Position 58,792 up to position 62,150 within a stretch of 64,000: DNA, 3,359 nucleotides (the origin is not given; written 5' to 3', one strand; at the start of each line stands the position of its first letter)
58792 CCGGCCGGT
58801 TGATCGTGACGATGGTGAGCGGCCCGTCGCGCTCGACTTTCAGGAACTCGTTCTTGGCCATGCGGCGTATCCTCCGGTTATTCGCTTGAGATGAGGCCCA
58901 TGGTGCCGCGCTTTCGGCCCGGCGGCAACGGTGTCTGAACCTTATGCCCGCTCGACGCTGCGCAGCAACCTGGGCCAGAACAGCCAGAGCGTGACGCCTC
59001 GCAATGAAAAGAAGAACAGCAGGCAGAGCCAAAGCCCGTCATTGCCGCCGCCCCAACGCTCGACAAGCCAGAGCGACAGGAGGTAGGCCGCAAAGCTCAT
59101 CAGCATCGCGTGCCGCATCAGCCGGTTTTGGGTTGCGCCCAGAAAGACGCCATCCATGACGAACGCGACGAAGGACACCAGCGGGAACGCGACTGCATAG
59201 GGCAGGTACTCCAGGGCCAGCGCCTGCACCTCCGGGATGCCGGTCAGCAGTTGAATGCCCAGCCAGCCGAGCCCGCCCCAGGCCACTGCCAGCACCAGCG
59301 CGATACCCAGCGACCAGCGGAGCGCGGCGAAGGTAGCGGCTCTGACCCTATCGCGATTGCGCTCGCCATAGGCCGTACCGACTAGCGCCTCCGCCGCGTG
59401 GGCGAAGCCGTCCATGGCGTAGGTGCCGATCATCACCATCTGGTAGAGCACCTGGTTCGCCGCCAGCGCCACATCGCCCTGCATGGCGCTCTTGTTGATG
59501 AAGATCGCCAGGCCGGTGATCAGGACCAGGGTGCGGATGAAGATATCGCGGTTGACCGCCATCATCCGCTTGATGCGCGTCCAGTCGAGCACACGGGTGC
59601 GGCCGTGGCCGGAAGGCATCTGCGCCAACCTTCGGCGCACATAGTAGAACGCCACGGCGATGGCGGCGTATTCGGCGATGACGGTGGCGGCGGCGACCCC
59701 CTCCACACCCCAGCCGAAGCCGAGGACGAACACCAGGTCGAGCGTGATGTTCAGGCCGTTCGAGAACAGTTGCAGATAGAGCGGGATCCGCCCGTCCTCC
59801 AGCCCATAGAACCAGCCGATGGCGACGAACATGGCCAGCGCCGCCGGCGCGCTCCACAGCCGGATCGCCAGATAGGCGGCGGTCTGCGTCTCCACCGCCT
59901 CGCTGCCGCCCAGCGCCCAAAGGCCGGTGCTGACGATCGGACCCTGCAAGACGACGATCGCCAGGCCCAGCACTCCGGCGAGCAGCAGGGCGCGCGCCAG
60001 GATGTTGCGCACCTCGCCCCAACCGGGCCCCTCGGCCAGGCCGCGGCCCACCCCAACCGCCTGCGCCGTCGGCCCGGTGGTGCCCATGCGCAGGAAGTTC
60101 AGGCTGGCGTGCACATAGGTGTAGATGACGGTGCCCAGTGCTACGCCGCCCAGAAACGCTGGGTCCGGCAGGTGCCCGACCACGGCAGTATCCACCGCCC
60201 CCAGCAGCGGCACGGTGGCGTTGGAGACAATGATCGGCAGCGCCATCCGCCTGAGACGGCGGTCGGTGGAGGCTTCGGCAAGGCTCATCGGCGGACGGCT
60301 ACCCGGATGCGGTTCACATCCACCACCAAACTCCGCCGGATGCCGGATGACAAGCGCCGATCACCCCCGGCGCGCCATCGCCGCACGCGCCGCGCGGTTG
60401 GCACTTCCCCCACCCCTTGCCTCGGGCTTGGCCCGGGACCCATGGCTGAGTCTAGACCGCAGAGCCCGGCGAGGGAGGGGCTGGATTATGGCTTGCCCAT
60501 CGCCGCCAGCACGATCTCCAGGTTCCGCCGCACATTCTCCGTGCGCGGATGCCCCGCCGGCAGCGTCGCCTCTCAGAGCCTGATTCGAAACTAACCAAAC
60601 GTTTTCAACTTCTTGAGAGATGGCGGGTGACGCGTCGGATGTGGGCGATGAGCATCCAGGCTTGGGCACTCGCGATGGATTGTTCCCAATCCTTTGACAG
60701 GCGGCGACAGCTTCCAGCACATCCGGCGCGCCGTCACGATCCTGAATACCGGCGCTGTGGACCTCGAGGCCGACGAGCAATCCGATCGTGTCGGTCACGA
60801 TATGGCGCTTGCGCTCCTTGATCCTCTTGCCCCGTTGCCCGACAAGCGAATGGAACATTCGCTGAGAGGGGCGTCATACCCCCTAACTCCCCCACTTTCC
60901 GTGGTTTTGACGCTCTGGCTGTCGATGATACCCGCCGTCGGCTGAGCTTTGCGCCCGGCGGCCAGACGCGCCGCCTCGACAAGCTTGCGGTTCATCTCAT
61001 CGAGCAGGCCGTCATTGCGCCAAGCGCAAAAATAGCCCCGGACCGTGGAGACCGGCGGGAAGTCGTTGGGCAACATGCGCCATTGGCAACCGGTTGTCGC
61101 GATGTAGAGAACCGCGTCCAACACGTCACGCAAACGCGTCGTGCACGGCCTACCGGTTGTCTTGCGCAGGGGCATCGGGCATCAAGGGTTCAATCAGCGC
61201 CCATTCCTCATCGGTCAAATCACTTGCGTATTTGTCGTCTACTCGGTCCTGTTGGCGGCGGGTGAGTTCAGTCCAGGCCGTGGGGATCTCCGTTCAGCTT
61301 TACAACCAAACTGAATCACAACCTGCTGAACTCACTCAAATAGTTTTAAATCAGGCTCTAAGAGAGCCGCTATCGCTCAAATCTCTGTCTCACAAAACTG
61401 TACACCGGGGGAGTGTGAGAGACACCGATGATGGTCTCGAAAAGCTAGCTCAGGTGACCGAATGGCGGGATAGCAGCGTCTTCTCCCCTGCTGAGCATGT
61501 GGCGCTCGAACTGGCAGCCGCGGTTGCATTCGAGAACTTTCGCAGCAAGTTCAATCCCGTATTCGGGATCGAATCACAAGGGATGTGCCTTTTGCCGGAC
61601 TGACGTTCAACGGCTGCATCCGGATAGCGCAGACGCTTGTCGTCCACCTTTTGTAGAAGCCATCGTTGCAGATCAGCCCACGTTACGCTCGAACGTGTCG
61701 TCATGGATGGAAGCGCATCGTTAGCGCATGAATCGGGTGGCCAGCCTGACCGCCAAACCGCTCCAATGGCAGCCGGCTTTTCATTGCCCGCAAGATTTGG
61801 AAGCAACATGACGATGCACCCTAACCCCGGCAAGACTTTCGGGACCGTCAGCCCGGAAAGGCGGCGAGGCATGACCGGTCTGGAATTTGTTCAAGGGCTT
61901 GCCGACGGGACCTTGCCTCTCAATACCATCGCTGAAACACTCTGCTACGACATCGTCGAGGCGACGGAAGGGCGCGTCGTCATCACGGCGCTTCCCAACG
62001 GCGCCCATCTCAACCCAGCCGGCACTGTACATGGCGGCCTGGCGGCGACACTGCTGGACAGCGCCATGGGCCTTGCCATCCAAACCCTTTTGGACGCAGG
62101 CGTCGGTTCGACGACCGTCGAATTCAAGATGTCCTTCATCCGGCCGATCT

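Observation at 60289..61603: Decayed IS5-family element with intact inverted repeats but a quadruply disrupted transposase, flanked by gene fragments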

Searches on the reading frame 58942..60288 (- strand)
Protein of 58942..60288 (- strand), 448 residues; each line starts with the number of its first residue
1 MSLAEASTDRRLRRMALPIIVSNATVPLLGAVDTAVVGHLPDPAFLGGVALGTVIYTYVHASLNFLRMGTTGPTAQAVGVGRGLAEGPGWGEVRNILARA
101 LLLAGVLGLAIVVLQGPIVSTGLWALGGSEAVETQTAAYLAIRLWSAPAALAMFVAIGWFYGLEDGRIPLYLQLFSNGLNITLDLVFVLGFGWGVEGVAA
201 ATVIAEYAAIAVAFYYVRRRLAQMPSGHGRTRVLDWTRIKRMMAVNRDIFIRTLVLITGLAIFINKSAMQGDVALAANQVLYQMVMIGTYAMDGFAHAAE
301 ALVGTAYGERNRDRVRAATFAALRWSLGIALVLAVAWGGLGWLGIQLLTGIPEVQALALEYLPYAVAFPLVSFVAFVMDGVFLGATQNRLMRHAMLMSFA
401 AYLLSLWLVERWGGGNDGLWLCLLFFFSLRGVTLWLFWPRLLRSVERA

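Call 18: search_protein_families(library=pfam, proteins=[window:58942-60288:-], max_evalue=0.1)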
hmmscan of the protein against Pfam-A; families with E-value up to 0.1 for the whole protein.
window:58942-60288:- (448 aa): 2 families
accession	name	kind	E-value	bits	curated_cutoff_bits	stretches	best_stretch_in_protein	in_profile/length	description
PF01554.23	MatE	-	2.2e-30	105.9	24.9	2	18-185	1-160/161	MatE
PF03023.19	MurJ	-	7.4e-08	31.9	27.4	1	102-244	286-412/451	Lipid II flippase MurJ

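Call 19: find_encoding_contigs(protein=window:58942-60288:-, flank=6000, max_places=10)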
Protein window:58942-60288:- (448 aa): 10 contigs read that carry it; 4 places shown.
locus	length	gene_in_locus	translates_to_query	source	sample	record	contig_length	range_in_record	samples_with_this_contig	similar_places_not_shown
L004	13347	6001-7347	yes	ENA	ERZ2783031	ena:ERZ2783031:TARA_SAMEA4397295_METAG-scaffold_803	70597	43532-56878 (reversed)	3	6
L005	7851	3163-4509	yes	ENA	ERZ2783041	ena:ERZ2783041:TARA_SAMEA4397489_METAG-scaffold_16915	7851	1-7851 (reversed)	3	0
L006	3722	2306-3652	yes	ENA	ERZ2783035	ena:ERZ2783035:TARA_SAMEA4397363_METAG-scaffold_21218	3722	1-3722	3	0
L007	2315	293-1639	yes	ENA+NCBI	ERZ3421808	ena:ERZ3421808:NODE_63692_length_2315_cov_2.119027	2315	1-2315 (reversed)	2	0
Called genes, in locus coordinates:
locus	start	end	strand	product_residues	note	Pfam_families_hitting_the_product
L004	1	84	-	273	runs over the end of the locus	PF04909:Amidohydro_2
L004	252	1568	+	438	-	PF00296:Bac_luciferase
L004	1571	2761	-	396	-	PF07690:MFS_1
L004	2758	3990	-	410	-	PF07690:MFS_1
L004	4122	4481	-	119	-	PF03061:4HBT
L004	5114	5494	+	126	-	PF13340:DUF4096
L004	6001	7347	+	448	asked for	PF01554:MatE, PF03023:MurJ, PF01554:MatE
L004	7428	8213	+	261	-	PF00378:ECH_1, PF16113:ECH_2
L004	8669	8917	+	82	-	-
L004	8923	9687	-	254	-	PF00027:cNMP_binding, PF13545:HTH_Crp_2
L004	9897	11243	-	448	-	PF00375:SDF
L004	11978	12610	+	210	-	PF05239:PRC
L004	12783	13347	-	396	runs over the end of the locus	PF02515:CoA_transf_3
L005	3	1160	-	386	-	?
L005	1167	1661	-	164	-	-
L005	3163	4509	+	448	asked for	PF01554:MatE, PF03023:MurJ, PF01554:MatE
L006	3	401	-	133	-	?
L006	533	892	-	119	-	PF03061:4HBT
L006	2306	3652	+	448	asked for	PF01554:MatE, PF03023:MurJ, PF01554:MatE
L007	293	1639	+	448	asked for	PF01554:MatE, PF03023:MurJ, PF01554:MatE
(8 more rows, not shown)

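Call 23: find_related_loci(query=window:58942-60288:-, collection=genome_contigs, flank=8000)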
Query window:58942-60288:- (448 aa) in genome_contigs; peptide patterns used: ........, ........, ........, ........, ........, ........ (x = any residue, [..] = any of these).
104 stretches matched a pattern; 9 encode a relative of the query (tblastn E <= 1e-3); 9 distinct loci.
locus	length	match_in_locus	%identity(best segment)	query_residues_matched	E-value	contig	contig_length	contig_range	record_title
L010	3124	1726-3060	84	1-446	0e+0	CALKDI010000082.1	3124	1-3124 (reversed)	MAG: uncultured Alphaproteobacteria bacterium isolate S2_Bin_Bin_245_sub_1 genome assembly, contig: c_000002696807, whol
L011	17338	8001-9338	84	2-448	0e+0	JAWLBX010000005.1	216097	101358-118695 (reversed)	MAG: Alphaproteobacteria bacterium isolate 15dZY3.bin.14 NODE_124_length_216097_cov_6.399828, whole genome shotgun seque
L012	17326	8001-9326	81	5-447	0e+0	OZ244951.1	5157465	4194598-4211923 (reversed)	MAG: Alphaproteobacteria bacterium isolate d4b36c43-a06b-4e97-9d9f-590e9722d0ed genome assembly, chromosome: 1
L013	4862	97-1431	80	2-447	0e+0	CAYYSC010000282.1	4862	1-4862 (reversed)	MAG TPA_asm: uncultured Rhodospirillales bacterium isolate binchicken_co13_26 genome assembly, contig: NODE_30408_length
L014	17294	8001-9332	81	1-445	0e+0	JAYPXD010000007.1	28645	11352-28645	MAG: Alphaproteobacteria bacterium isolate 139588_S189_concoct_bins.tsv.059 NODE_1656_length_28645_cov_4.475866, whole g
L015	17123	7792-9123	81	1-445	0e+0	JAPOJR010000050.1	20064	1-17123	MAG: Alphaproteobacteria bacterium isolate bin68 NODE_50_length_20064_cov_2.339571, whole genome shotgun sequence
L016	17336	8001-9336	81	2-447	0e+0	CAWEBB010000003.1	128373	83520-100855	MAG: uncultured Alphaproteobacteria bacterium isolate MFD05684.bin.1.327 genome assembly, contig: contig_104844, whole g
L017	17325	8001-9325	76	5-433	5e-138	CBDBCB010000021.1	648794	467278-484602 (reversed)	MAG: Alphaproteobacteria bacterium isolate 9a4e5a80-d190-433f-89a2-7b4df8df3d56 genome assembly, contig: contig_21, whol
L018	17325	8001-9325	76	5-433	5e-138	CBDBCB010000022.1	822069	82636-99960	MAG: Alphaproteobacteria bacterium isolate 9a4e5a80-d190-433f-89a2-7b4df8df3d56 genome assembly, contig: contig_22, whol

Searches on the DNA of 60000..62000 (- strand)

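Call 6: search_dna_similar(query=window:60570-61364:-, collection=plasmids, mode=distant, max_rows=30)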
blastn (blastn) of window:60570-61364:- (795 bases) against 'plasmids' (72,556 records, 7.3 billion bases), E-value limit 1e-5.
Records with a match: 332; places in all: 682; records where one place covers at least 80% of the query: 123.
Best place of each record, by identity: 80-90% 11; 60-80% 321.
By first word of the organism name: Sinorhizobium 98; Rhizobium 72; Agrobacterium 24; Bradyrhizobium 13; Mesorhizobium 8; Klebsiella 8; Escherichia 8; Gluconobacter 7; Methylocystis 6; Komagataeibacter 6; and 41 more.
By predicted mobility (MOB-suite, as given by PLSDB): conjugative 202; non-mobilizable 82; mobilizable 48.
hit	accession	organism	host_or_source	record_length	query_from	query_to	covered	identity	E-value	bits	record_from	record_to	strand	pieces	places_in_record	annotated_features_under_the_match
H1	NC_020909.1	Octadecabacter arcticus 238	150 km offshore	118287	3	790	99%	77.0%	2e-141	637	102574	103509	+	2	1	IS5 family transposase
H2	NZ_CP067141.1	Paracoccus saliphilus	cell culture,saline-alkali soil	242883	1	752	95%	75.9%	7e-134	575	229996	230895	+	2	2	IS5 family transposase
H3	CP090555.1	Neorhizobium galegae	Galega,Cell culture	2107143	2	729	91%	67.1%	3e-43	246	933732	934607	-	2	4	none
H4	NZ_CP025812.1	Sulfitobacter sp. SK025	Marine surface water,North Sea (surface ...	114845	26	793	85%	71.2%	6e-40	329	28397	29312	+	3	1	IS5 family transposase | ankyrin repeat domain-containing protein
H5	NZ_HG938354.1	Neorhizobium galegae bv. orientalis str. HAMBI 540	Galega orientalis root nodule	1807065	1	729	91%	66.9%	2e-40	237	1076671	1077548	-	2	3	record has no annotation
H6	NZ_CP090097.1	Neorhizobium galegae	Galega,Cell culture,Plant nodule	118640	2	729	91%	66.9%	6e-40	235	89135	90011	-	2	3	IS5 family transposase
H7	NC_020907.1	Octadecabacter antarcticus 307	-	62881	3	668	84%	72.1%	6e-103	382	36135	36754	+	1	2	PaaI family thioesterase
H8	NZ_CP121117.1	Roseinatronobacter sp. S2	cell culture,Alkaline Spring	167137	26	793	87%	69.2%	4e-30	281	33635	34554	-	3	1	none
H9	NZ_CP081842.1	Agrobacterium vitis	Vitis,Cell culture,South Africa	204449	6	742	90%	65.8%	6e-21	178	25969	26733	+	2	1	none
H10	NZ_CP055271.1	Agrobacterium vitis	Vitis vinifera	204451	6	742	90%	65.8%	6e-21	178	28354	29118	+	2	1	none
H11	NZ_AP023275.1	Agrobacterium vitis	Vitis vinifera,grapevine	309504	6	742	90%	65.8%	6e-21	178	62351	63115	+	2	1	none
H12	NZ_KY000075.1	Agrobacterium vitis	-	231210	6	742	89%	66.1%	3e-25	189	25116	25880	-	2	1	none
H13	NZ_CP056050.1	Agrobacterium vitis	Vitis vinifera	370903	3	753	84%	70.2%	2e-28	275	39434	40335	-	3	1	IS5 family transposase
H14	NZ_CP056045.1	Agrobacterium vitis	Vitis vinifera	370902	3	753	84%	70.2%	2e-28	275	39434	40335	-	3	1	IS5 family transposase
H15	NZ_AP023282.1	Agrobacterium vitis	Vitis vinifera,grapevine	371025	3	753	84%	70.2%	2e-28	275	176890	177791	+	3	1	IS5 family transposase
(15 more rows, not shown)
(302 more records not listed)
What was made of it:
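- On IS5 family, IS1031-like subgroup: The nearest named element in the plasmid collection is ISRm4-1, at 66-68% nucleotide identity (call 6).
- The closest plasmid-borne relatives of the IS are in Rhodobacterales (call 6).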

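Call 7: get_annotated_region(hit=H1, flank=1500)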
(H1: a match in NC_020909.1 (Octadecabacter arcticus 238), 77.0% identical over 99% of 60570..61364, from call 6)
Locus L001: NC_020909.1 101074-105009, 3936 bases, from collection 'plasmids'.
description: Octadecabacter arcticus 238 plasmid pOA238_118, complete sequence
organism: Octadecabacter arcticus 238 (NCBI taxid 391616)
taxonomy: Bacteria; Pseudomonadota; Alphaproteobacteria; Rhodobacterales; Roseobacteraceae; Octadecabacter; Octadecabacter arcticus; Octadecabacter arcticus 238
host: -; source: 150 km offshore; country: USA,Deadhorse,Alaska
typing (MOB-suite, as given by PLSDB): non-mobilizable; replicon rep_cluster_804
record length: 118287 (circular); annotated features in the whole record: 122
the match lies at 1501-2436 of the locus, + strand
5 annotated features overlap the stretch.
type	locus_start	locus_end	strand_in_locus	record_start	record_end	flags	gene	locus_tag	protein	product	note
CDS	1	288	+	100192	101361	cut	-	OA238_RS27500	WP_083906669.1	ISAs1-like element ISOan1 family transposase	GO:0006313 - DNA transposition [Evidence IEA]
CDS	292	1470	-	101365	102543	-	-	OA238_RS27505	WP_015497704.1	ISL3 family transposase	-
CDS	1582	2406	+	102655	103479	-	-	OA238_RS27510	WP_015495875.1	IS5 family transposase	-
CDS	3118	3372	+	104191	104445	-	-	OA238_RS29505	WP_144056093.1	hypothetical protein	-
CDS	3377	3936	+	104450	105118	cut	-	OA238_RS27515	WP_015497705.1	type IV secretory system conjugative DNA transfer family protein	-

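Call 8: get_annotated_region(hit=H2, flank=1500)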
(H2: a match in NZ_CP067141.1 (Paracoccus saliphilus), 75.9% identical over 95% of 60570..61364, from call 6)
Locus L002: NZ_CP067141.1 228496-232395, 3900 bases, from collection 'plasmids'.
description: Paracoccus saliphilus strain DSM 18447 plasmid p242883, complete sequence
organism: Paracoccus saliphilus (NCBI taxid 405559)
taxonomy: Bacteria; Pseudomonadota; Alphaproteobacteria; Rhodobacterales; Paracoccaceae; Paracoccus; Paracoccus saliphilus
host: -; source: cell culture,saline-alkali soil; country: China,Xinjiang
typing (MOB-suite, as given by PLSDB): non-mobilizable; replicon rep_cluster_565; mating-pair formation MPF_T
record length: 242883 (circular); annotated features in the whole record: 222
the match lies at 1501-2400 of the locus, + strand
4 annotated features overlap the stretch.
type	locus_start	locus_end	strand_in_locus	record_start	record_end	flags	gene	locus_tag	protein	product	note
CDS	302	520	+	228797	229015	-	-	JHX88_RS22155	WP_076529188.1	hypothetical protein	-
CDS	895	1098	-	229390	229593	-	-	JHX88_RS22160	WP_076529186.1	hypothetical protein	-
CDS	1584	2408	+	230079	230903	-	-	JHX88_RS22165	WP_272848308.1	IS5 family transposase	-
CDS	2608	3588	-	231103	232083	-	-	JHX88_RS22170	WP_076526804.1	hypothetical protein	-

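Call 9: get_annotated_region(hit=H7, flank=2500)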
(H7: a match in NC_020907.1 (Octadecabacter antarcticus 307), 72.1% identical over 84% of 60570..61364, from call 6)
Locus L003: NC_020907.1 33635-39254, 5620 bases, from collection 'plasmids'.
description: Octadecabacter antarcticus 307 plasmid pOA307_63, complete sequence
organism: Octadecabacter antarcticus 307 (NCBI taxid 391626)
taxonomy: Bacteria; Pseudomonadota; Alphaproteobacteria; Rhodobacterales; Roseobacteraceae; Octadecabacter; Octadecabacter antarcticus; Octadecabacter antarcticus 307
host: -; source: -; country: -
typing (MOB-suite, as given by PLSDB): non-mobilizable; replicon rep_cluster_609
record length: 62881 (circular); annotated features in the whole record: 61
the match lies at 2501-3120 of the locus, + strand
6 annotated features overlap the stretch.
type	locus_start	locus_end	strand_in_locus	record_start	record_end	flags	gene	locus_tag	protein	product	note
CDS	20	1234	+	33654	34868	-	-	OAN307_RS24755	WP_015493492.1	CaiB/BaiF CoA-transferase family protein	-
CDS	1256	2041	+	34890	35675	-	-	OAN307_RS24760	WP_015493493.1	enoyl-CoA hydratase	-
CDS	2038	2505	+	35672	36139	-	-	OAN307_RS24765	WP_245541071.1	PaaI family thioesterase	-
CDS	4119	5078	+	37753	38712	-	-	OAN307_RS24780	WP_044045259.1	IS481 family transposase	-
CDS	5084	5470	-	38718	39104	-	-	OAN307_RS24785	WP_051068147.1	Ldh family oxidoreductase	-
CDS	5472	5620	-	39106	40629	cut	-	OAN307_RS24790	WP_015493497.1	tripartite tricarboxylate transporter permease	-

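Call 59: search_rna_families(source=window, start=60000, end=62000, threshold=evalue, max_evalue=1)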
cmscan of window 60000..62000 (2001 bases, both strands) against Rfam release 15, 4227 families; matches with E-value up to 1: 1.
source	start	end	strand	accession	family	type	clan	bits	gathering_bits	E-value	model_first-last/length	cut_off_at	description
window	60188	60227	+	RF01014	mir-1306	Gene; miRNA;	-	22.3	70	0.099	1-72/72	no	mir-1306 microRNA precursor family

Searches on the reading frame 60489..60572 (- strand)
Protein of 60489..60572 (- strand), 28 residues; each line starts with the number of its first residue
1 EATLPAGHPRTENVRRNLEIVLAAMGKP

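Call 62: search_dna_similar(query=window:60489-60572:-, collection=plasmids, mode=protein, max_evalue=10, max_rows=15)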
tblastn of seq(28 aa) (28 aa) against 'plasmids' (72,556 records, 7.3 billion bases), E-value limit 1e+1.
Records with a match: 2; places in all: 2; records where one place covers at least 80% of the query: 1.
Best place of each record, by identity: 60-80% 1; <60% 1.
By first word of the organism name: Methylobacterium 1; Vibrio 1.
By predicted mobility (MOB-suite, as given by PLSDB): mobilizable 1; non-mobilizable 1.
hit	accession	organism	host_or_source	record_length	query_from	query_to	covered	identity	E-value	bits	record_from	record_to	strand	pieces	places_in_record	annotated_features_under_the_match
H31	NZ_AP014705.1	Methylobacterium aquaticum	-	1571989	2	19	64%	66.7%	8e+0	29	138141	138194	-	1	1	none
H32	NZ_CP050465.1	Vibrio campbellii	single cell,seawater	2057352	1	25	89%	40.0%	8e+0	29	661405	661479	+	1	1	none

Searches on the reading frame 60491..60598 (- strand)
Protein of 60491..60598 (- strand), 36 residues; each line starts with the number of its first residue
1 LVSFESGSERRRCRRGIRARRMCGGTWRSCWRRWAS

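Call 18: search_protein_families(library=pfam, proteins=[window:60491-60598:-], max_evalue=0.1)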
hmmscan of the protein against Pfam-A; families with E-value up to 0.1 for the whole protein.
window:60491-60598:- (36 aa): 0 families

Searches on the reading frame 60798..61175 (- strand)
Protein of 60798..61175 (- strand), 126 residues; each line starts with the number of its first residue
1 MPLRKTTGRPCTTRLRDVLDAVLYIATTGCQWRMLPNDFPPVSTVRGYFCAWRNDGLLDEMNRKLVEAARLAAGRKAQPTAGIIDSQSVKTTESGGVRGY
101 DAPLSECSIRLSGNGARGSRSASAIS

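Call 18: search_protein_families(library=pfam, proteins=[window:60798-61175:-], max_evalue=0.1)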
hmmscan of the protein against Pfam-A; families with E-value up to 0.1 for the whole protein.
window:60798-61175:- (126 aa): 1 family
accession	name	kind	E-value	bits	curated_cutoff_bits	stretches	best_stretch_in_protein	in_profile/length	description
PF13340.11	DUF4096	-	2.1e-19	69.9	34.3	1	3-61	15-75/76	Putative transposase of IS4/5 family (DUF4096)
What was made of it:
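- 60576..61358 (-): Remnant of an IS5-family insertion sequence: 783 bp, where intact relatives are 931 bp. The transposase pseudogene is on the minus strand. Its longest piece hits Pfam DUF4096 (call 18).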
